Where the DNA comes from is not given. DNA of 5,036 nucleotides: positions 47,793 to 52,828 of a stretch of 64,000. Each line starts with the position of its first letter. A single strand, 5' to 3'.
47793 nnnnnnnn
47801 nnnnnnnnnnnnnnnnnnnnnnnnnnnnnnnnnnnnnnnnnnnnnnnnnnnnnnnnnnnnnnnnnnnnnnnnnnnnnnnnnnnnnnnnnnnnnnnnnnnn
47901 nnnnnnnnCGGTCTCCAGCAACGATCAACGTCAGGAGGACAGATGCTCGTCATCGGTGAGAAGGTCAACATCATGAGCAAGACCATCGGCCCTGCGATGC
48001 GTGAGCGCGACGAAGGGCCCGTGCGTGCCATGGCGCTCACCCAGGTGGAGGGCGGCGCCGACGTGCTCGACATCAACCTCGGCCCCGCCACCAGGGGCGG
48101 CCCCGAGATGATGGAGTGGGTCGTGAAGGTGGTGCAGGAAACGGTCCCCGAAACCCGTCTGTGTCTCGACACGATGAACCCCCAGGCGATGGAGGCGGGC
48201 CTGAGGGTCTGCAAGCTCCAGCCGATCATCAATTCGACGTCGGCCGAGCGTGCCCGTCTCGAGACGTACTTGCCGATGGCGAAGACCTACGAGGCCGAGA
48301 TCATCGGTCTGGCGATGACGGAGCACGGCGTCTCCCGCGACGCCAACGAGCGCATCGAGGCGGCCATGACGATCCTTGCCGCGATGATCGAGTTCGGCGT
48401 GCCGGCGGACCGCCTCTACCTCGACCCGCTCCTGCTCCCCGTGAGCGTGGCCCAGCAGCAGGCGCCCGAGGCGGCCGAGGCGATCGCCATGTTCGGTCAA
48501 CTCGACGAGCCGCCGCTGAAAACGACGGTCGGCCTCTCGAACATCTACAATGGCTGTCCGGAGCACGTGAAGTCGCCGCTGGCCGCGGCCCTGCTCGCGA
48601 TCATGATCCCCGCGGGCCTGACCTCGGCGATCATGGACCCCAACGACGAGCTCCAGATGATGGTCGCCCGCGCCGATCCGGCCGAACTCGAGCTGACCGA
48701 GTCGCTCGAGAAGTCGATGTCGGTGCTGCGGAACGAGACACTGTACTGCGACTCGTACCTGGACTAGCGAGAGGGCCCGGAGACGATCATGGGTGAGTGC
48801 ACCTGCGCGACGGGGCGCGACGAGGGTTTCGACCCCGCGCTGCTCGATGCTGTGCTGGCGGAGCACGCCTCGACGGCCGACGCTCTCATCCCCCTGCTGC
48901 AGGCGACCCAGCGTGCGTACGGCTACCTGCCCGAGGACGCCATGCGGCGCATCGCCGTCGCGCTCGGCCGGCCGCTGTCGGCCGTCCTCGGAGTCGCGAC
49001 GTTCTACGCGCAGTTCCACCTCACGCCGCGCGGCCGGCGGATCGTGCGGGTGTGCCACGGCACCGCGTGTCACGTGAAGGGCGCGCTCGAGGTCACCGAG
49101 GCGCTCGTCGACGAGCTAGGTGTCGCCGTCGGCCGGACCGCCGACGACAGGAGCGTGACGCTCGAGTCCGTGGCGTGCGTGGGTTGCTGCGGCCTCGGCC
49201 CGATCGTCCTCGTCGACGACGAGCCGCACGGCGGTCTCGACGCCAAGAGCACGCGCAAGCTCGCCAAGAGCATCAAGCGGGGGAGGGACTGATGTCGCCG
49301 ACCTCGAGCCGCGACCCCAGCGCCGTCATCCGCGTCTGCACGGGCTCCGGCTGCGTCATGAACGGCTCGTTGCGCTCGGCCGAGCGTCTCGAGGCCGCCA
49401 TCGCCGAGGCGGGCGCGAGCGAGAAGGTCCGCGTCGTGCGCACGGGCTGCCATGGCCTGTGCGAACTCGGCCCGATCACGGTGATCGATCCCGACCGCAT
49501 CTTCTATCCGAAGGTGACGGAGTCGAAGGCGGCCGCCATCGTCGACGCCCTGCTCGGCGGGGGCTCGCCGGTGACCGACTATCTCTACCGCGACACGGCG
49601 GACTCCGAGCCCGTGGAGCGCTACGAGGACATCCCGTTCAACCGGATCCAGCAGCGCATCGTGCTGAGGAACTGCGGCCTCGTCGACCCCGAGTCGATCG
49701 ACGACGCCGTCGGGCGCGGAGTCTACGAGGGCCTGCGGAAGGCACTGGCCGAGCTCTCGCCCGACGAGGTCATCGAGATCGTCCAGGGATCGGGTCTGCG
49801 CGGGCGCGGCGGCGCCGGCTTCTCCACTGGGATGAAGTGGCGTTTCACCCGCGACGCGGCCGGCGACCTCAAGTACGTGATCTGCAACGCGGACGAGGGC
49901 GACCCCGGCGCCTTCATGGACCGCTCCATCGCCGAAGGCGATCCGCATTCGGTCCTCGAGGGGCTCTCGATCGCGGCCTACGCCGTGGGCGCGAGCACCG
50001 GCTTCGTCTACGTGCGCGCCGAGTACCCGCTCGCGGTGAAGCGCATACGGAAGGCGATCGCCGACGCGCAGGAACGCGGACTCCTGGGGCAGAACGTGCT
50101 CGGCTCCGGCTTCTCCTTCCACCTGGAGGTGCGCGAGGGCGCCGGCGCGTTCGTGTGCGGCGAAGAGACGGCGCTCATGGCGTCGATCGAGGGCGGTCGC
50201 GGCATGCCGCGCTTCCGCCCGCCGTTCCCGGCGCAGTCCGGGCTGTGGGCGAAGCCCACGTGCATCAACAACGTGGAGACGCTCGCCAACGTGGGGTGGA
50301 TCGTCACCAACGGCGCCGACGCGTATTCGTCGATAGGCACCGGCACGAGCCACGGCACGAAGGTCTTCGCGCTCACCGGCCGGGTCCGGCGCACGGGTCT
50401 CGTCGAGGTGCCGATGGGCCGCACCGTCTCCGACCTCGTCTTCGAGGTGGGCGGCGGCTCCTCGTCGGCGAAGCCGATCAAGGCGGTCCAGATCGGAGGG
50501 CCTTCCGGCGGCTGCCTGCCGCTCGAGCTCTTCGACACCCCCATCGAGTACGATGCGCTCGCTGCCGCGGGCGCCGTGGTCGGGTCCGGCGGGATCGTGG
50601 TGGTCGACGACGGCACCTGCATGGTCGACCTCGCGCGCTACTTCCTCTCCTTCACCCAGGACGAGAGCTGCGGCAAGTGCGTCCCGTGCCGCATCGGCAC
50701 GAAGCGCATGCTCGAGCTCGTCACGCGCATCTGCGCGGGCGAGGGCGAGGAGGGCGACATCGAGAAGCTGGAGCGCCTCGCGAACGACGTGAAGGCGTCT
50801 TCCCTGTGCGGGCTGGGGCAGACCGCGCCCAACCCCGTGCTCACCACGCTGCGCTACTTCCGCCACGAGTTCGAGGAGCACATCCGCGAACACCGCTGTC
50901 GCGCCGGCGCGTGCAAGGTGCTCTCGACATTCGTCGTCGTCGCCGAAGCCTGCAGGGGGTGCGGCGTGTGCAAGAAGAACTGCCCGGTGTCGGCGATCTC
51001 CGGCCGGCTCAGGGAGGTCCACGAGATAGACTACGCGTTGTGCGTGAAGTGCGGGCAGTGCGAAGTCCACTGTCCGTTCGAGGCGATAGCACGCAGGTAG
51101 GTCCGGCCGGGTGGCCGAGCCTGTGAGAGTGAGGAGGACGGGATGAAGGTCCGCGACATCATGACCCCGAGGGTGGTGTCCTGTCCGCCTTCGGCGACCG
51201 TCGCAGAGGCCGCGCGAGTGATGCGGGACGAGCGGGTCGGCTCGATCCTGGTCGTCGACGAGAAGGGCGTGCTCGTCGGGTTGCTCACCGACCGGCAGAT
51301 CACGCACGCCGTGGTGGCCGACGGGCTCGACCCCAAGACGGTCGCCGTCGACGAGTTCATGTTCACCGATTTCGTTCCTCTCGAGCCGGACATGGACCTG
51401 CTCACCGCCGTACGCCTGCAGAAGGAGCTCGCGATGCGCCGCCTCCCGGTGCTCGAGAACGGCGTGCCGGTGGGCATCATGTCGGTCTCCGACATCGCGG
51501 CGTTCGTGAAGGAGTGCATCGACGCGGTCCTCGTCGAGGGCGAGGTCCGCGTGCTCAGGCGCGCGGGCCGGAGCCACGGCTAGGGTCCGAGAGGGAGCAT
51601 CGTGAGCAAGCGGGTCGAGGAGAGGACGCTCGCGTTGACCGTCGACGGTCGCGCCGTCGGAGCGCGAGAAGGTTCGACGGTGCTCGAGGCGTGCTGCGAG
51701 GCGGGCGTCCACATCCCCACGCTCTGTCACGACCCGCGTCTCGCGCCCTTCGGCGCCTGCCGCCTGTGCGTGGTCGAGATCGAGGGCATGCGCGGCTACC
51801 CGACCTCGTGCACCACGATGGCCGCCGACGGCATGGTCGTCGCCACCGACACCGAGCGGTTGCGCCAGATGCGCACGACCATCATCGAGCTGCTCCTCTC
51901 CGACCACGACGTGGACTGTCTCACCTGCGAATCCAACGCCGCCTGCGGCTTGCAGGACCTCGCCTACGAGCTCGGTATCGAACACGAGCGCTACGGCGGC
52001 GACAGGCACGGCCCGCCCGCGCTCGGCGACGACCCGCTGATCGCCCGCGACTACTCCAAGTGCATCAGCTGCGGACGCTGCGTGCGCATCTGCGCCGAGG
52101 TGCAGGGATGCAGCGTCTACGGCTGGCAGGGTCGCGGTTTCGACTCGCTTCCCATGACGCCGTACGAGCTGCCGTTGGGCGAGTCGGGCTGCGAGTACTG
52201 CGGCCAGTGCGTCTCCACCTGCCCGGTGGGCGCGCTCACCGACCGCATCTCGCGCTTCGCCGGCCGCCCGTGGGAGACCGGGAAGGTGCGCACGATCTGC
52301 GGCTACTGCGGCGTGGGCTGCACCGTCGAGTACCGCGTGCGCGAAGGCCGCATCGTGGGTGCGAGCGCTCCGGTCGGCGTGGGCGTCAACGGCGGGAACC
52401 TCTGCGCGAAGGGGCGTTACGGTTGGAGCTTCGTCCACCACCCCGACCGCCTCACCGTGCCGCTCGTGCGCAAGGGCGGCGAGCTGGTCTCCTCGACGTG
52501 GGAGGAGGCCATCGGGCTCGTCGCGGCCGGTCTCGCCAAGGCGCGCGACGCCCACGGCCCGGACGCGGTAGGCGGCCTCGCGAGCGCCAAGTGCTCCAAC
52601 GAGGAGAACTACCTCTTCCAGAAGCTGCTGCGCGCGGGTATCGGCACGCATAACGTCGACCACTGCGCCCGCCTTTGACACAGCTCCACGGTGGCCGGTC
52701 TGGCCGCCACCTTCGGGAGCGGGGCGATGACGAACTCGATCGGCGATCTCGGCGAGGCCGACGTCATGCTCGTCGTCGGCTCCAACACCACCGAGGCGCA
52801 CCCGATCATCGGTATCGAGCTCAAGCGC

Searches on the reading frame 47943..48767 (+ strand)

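Call 68: search_protein_families(library=pfam, proteins=[window:47943-48767:+], max_evalue=0.00001)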
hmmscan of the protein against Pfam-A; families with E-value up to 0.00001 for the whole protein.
window:47943-48767:+ (274 aa): 1 family
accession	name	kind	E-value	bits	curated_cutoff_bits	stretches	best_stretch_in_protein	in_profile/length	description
PF00809.28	Pterin_bind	-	4e-19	69.7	25.5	1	29-227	25-239/244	Pterin binding enzyme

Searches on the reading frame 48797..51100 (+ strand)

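Call 68: search_protein_families(library=pfam, proteins=[window:48797-51100:+], max_evalue=0.00001)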
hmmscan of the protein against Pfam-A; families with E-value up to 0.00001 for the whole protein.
window:48797-51100:+ (767 aa): 7 families
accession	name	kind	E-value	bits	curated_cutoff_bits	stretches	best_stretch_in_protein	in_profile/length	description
PF01512.22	Complex1_51K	-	7e-47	159.5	31.2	1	329-499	1-148/150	Nuo51 FMN-binding domain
PF10589.14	NADH_4Fe-4S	-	7.5e-35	119.1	23.5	1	611-695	1-85/85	NADH-ubiquinone oxidoreductase-F iron-sulfur binding region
PF00037.32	Fer4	-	2.9e-10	40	21.1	1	743-764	2-23/24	4Fe-4S binding domain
PF01257.25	2Fe-2S_thioredx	-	8.5e-08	32.6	24.8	1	176-252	66-144/145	Thioredoxin-like [2Fe-2S] ferredoxin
PF12837.12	Fer4_6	-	1.6e-07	31.3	25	0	743-764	3-24/24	4Fe-4S binding domain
PF12838.12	Fer4_7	-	4.1e-06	27.6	27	1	719-763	2-52/52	4Fe-4S dicluster domain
PF10531.15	SLBB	-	7e-06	26.2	27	1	523-572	1-53/55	SLBB domain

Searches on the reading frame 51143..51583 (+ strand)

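Call 68: search_protein_families(library=pfam, proteins=[window:51143-51583:+], max_evalue=0.00001)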
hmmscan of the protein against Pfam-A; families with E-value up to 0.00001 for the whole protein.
window:51143-51583:+ (146 aa): 1 family
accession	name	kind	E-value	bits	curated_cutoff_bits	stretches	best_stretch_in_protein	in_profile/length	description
PF00571.33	CBS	-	6.4e-26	90.9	24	2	3-58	1-56/57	CBS domain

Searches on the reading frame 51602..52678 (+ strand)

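Call 68: search_protein_families(library=pfam, proteins=[window:51602-52678:+], max_evalue=0.00001)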
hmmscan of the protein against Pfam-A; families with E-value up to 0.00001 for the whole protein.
window:51602-52678:+ (358 aa): 7 families
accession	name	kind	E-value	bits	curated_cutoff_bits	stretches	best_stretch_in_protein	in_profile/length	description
PF13510.11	Fer2_4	-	4.1e-22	78.5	22.8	1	8-84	2-81/82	2Fe-2S iron-sulfur cluster binding domain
PF10588.14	NADH-G_4Fe-4S_3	-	4.5e-16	58.5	27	1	91-130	1-40/40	NADH-ubiquinone oxidoreductase-G iron-sulfur binding region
PF04879.21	Molybdop_Fe4S4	-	5.9e-12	45.8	22.7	1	228-280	3-55/55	Molybdopterin oxidoreductase Fe4S4 domain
PF00384.28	Molybdopterin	-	8.7e-12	45.2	24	1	283-358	1-81/353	Molybdopterin oxidoreductase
PF22117.2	Fer4_Nqo3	-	1.3e-10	41.7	27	1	145-213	2-67/67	NADH-quinone oxidoreductase subunit 3, ferredoxin-like domain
PF00037.32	Fer4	-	5.5e-07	29.6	21.1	0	195-213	6-24/24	4Fe-4S binding domain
PF12838.12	Fer4_7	-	2.2e-06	28.5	27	1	153-211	1-52/52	4Fe-4S dicluster domain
